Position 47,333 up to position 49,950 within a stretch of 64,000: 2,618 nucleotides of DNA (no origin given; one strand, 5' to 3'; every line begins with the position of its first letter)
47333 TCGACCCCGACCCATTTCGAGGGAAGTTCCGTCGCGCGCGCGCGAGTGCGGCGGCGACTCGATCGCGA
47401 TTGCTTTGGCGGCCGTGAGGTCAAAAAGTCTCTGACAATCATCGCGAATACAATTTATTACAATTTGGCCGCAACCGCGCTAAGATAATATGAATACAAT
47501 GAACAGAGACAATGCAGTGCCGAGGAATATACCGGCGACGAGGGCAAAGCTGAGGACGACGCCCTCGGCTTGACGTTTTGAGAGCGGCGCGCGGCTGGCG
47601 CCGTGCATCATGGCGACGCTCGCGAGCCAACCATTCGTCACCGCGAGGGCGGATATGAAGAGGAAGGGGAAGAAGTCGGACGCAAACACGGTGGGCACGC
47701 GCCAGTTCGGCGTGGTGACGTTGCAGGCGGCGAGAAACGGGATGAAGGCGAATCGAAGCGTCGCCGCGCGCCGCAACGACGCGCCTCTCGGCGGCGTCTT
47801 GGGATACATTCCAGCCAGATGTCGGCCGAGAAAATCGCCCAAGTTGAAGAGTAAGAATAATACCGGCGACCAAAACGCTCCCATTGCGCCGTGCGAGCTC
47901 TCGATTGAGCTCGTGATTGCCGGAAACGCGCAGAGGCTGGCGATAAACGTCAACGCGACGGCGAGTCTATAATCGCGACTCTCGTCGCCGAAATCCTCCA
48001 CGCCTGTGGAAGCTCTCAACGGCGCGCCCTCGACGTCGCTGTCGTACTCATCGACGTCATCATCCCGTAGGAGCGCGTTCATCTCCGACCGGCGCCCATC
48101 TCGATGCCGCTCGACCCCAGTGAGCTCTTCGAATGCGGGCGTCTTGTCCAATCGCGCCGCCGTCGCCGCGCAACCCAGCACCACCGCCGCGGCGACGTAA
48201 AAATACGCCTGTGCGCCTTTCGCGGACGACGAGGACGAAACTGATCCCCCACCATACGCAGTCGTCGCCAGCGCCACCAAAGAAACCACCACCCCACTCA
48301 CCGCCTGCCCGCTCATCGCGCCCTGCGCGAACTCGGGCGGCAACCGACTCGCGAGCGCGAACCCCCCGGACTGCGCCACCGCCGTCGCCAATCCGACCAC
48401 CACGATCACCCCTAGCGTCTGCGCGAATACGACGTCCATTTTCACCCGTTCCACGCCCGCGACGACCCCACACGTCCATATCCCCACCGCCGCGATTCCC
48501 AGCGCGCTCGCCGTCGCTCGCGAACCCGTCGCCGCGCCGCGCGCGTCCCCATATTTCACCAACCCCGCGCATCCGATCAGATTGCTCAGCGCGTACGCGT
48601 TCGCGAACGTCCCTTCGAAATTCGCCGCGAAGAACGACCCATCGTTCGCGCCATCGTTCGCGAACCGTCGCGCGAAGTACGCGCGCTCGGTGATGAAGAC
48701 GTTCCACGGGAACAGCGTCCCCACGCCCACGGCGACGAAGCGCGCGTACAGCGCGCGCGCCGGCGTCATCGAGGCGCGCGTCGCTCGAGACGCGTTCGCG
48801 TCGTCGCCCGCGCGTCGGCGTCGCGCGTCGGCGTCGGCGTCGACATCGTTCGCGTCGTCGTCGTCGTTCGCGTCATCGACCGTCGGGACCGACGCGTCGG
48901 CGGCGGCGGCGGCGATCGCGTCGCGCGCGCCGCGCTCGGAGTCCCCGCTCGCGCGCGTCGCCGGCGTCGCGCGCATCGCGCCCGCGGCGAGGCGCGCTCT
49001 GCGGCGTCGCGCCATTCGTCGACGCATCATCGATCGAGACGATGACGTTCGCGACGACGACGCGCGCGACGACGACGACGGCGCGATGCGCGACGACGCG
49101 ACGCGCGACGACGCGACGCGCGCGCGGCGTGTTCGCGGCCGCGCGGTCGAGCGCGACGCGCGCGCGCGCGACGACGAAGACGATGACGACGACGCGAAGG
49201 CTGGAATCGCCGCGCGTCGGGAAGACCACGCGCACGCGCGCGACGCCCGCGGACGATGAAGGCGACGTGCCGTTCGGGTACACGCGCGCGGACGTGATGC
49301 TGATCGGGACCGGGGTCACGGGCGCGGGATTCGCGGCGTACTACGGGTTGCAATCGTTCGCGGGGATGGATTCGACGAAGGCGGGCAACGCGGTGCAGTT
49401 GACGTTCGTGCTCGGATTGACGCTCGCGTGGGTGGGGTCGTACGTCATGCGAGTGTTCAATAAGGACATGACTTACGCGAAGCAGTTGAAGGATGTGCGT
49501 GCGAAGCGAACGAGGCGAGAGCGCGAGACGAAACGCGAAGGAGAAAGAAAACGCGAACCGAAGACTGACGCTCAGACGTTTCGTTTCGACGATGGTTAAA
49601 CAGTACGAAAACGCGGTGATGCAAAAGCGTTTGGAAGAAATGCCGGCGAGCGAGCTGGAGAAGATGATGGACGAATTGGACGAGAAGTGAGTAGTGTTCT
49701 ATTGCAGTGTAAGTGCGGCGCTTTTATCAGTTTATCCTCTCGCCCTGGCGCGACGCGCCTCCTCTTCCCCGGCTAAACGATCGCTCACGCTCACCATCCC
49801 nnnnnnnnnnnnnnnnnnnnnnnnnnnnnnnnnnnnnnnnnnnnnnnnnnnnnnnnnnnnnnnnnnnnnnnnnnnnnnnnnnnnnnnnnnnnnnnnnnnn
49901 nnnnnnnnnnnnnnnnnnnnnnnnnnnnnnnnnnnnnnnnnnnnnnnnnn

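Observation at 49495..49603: Frame switch in a DUF3007-like plastid protein gene resolved by a GTGCGT...CAG intron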

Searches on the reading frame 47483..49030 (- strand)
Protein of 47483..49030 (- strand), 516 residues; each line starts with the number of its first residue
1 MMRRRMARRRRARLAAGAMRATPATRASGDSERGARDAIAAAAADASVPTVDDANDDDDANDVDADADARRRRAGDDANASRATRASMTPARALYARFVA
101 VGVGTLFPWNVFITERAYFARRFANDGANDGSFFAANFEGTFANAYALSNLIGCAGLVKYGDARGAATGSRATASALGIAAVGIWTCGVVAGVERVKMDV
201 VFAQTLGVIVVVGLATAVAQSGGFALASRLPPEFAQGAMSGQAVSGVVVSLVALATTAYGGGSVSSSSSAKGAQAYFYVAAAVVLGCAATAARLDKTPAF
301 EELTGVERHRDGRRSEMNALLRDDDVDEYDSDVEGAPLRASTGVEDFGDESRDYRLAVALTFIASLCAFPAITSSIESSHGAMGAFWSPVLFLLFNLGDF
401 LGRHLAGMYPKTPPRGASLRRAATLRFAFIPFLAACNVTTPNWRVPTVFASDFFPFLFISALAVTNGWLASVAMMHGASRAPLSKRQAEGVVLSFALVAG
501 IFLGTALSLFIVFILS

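Call 56: search_protein_families(library=pfam, proteins=[window:47483-49030:-], max_evalue=0.001)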
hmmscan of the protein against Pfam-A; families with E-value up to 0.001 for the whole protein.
window:47483-49030:- (516 aa): 1 family
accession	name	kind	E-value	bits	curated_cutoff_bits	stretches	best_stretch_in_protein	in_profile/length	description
PF01733.24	Nucleoside_tran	-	5.7e-43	147.9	29.8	1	207-512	2-308/309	Nucleoside transporter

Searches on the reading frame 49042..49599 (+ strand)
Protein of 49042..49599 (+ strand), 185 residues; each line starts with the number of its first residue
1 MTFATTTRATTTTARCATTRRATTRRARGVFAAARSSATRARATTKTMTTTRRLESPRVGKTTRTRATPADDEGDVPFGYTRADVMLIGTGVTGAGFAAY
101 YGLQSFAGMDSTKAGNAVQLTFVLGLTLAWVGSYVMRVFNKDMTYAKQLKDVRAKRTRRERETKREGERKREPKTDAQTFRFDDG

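Call 5: search_protein_families(library=pfam, proteins=[window:49042-49596:+], max_evalue=1)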
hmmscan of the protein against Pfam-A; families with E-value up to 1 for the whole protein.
seq(185 aa): 1 family
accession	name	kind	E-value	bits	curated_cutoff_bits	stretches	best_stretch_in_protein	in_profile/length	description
PF11460.13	DUF3007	-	1.1e-23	83.6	25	1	81-159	2-78/96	Protein of unknown function (DUF3007)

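Call 9: find_encoding_contigs(protein=window:49042-49599:+, flank=3000, max_places=4)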
Protein window:49042-49599:+ (185 aa): 2 contigs read that carry it; 2 places shown.
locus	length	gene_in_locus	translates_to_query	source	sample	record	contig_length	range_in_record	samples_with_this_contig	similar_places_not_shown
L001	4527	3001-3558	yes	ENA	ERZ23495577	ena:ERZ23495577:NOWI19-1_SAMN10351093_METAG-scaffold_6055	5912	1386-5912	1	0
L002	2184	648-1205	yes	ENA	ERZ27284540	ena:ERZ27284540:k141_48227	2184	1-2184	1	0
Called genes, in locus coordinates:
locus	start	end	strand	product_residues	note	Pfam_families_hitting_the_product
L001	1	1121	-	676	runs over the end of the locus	PF01189:Methyltr_RsmB-F, PF25376:Pre-PUA_NSUN2, PF25378:PUA_NSUN2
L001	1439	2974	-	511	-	PF01733:Nucleoside_tran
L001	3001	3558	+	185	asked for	PF11460:DUF3007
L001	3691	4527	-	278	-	?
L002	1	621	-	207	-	?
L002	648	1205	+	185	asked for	PF11460:DUF3007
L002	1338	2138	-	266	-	-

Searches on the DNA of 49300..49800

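Call 53: search_rna_families(source=window, start=49300, end=49800, threshold=evalue, max_evalue=1)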
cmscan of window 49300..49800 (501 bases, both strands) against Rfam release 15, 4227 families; matches with E-value up to 1: 0.
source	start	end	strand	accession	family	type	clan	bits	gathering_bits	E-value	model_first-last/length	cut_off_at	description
